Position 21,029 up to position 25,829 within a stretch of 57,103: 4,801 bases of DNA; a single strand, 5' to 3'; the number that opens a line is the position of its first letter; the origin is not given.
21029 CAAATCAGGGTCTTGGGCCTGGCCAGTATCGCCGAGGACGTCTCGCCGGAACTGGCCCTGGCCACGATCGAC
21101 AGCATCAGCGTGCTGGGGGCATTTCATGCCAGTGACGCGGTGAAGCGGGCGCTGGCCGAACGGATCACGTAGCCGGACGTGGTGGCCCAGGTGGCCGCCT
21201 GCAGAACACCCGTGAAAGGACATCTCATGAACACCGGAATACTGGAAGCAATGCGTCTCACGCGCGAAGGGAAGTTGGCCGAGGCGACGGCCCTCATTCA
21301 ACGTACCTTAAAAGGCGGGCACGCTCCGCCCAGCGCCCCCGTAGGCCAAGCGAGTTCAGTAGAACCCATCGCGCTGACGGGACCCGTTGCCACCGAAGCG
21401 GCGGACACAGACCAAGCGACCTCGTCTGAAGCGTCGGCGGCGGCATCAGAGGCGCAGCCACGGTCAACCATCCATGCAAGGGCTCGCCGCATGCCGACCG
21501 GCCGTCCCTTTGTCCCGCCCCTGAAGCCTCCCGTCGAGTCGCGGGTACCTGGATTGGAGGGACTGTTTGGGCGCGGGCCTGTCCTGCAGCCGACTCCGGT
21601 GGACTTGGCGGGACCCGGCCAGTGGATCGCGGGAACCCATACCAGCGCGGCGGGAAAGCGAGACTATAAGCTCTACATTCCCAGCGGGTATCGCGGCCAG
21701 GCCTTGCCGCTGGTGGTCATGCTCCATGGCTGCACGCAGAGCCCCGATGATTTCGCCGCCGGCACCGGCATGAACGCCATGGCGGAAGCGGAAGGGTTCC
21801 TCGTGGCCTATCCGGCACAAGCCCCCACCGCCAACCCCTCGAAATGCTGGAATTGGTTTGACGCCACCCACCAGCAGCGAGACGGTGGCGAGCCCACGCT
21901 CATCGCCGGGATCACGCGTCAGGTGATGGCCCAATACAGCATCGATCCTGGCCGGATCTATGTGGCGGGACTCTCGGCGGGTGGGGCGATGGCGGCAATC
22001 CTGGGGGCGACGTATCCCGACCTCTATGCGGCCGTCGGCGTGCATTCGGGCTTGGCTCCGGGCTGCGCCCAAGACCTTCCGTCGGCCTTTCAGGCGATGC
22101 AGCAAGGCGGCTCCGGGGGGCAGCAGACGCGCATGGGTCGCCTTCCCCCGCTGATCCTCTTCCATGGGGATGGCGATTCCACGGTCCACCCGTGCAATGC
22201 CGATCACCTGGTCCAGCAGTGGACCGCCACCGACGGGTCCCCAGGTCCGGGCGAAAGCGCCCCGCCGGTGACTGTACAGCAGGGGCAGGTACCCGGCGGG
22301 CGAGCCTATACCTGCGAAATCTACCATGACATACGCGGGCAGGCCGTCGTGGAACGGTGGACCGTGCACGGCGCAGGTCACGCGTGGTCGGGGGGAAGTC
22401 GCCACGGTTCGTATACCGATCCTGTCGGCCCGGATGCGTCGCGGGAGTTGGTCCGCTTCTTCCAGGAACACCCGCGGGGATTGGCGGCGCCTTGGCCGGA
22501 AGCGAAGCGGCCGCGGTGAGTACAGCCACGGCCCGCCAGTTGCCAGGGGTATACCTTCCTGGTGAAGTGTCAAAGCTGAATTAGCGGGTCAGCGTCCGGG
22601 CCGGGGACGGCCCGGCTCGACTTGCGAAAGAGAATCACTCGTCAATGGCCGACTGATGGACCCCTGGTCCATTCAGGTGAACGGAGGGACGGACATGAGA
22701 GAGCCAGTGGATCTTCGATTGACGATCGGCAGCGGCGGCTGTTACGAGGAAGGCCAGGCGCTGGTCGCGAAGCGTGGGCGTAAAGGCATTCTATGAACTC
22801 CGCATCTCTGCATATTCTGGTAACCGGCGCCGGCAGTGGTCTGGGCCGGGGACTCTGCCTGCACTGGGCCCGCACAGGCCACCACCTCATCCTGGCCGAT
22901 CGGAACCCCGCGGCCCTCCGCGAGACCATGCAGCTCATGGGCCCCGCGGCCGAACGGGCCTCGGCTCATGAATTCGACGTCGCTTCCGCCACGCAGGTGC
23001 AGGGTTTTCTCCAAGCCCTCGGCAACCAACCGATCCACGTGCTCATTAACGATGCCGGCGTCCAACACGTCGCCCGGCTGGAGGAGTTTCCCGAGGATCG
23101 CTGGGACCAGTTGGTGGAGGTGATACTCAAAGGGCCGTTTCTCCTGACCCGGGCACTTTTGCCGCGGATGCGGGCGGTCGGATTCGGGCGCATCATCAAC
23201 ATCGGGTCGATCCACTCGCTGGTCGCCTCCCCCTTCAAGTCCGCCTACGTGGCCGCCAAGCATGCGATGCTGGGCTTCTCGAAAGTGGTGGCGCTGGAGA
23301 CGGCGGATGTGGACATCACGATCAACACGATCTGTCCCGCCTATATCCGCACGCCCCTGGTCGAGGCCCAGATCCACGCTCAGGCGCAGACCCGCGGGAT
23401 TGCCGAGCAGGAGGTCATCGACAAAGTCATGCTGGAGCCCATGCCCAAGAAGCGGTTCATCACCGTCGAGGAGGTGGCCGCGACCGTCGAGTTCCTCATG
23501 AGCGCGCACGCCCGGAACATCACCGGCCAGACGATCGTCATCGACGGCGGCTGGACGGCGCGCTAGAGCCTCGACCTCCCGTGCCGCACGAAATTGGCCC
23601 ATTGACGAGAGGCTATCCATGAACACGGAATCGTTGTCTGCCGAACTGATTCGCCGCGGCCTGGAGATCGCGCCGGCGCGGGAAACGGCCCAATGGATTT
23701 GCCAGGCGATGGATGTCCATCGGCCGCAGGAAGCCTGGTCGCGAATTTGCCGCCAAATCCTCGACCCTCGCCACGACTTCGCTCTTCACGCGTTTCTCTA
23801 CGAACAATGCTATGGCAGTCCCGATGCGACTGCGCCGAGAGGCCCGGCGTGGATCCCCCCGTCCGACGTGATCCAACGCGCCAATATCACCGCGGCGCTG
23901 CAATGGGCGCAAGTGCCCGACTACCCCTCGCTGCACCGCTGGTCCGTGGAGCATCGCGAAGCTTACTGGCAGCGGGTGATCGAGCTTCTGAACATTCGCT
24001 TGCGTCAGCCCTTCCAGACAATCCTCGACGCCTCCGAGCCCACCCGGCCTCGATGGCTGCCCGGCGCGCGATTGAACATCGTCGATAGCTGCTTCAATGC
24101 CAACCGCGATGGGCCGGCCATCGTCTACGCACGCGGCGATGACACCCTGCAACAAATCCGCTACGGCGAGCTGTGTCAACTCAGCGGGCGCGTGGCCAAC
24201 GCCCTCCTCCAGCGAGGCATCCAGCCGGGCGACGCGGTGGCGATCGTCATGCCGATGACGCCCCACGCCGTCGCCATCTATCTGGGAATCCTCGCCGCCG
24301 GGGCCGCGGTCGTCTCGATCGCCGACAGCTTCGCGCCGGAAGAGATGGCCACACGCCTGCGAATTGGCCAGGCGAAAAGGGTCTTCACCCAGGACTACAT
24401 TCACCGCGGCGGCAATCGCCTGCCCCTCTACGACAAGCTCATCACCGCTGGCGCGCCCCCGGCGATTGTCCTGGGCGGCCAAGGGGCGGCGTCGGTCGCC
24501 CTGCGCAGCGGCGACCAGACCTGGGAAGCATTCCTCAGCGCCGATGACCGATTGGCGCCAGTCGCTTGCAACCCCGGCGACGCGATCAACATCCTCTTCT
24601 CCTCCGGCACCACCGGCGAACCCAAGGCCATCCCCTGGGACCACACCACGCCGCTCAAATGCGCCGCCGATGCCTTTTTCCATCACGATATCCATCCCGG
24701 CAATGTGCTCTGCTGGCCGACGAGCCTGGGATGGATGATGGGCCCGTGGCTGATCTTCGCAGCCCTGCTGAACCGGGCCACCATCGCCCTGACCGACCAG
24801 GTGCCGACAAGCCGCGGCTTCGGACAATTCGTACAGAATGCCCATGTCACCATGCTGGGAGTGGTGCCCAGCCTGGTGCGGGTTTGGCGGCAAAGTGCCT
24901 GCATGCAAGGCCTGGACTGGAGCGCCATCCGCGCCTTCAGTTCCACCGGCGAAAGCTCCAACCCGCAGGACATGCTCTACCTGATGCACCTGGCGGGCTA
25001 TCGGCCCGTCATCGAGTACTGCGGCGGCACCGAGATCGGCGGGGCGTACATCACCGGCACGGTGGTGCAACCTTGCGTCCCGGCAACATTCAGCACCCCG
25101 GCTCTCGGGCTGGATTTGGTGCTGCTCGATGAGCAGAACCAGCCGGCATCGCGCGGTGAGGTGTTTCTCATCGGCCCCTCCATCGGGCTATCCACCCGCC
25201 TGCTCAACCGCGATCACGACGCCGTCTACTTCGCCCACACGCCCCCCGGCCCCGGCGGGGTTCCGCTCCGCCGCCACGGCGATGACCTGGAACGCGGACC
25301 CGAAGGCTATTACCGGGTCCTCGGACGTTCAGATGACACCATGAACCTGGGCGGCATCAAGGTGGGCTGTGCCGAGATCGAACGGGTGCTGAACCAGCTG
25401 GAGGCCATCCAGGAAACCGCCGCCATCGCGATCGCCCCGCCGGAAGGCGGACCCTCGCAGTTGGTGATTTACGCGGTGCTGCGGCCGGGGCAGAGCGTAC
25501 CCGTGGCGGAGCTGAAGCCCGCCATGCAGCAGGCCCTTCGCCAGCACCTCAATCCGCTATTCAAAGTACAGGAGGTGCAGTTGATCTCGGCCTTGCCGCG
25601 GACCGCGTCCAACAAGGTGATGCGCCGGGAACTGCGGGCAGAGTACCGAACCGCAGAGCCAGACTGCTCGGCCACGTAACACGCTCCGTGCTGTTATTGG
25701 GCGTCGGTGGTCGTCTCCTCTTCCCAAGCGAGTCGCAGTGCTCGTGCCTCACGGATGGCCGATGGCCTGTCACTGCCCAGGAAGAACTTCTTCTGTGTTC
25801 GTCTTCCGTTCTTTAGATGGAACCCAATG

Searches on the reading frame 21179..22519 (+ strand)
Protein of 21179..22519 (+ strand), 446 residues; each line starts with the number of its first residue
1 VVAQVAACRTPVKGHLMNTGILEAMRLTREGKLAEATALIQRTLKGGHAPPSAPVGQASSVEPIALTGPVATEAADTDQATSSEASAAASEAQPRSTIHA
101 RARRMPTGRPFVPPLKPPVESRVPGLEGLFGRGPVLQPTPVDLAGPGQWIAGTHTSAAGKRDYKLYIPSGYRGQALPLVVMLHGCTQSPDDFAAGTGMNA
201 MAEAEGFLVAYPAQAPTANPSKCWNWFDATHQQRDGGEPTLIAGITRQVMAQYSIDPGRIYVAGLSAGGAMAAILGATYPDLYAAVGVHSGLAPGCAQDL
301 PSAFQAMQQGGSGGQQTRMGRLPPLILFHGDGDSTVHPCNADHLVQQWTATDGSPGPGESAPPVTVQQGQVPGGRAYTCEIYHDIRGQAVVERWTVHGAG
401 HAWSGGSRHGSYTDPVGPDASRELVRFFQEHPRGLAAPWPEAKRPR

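Call 92: search_protein_families(library=pfam, proteins=[window:21179-22519:+], max_evalue=0.001)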
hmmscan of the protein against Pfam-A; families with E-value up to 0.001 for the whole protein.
window:21179-22519:+ (446 aa): 6 families
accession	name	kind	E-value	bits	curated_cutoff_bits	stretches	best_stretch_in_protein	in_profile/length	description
PF10503.15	Esterase_PHB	-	1.9e-39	135.6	23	1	163-351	3-198/219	Esterase PHB depolymerase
PF00756.26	Esterase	-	1.2e-10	42.1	22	1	160-293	7-150/251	Putative esterase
PF20434.5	BD-FAE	-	5.8e-08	32.9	26.8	0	250-278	81-109/215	BD-FAE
PF00326.27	Peptidase_S9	-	8.4e-08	32.4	22.6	1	222-347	28-169/213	Prolyl oligopeptidase family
PF02230.22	Abhydrolase_2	-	4.5e-07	30.4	23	1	175-295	13-142/217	Phospholipase/Carboxylesterase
PF07859.19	Abhydrolase_3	-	0.00082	19.6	25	0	234-275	63-88/210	alpha/beta hydrolase fold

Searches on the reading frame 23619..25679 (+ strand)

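Call 13: search_protein_families(library=pfam, proteins=[window:23619-25679:+], max_evalue=0.01)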
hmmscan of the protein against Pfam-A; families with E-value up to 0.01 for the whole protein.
window:23619-25679:+ (686 aa): 3 families
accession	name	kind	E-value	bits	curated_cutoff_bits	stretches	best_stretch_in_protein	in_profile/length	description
PF00501.34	AMP-binding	-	1.7e-47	162.5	29.9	1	162-522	8-379/384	AMP-binding enzyme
PF16177.11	ACAS_N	-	2.1e-11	43.9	27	1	102-158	1-55/55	Acetyl-coenzyme A synthetase N-terminus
PF13193.12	AMP-binding_C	-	6.2e-09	37.1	24.5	1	586-666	1-76/76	AMP-binding enzyme C-terminal domain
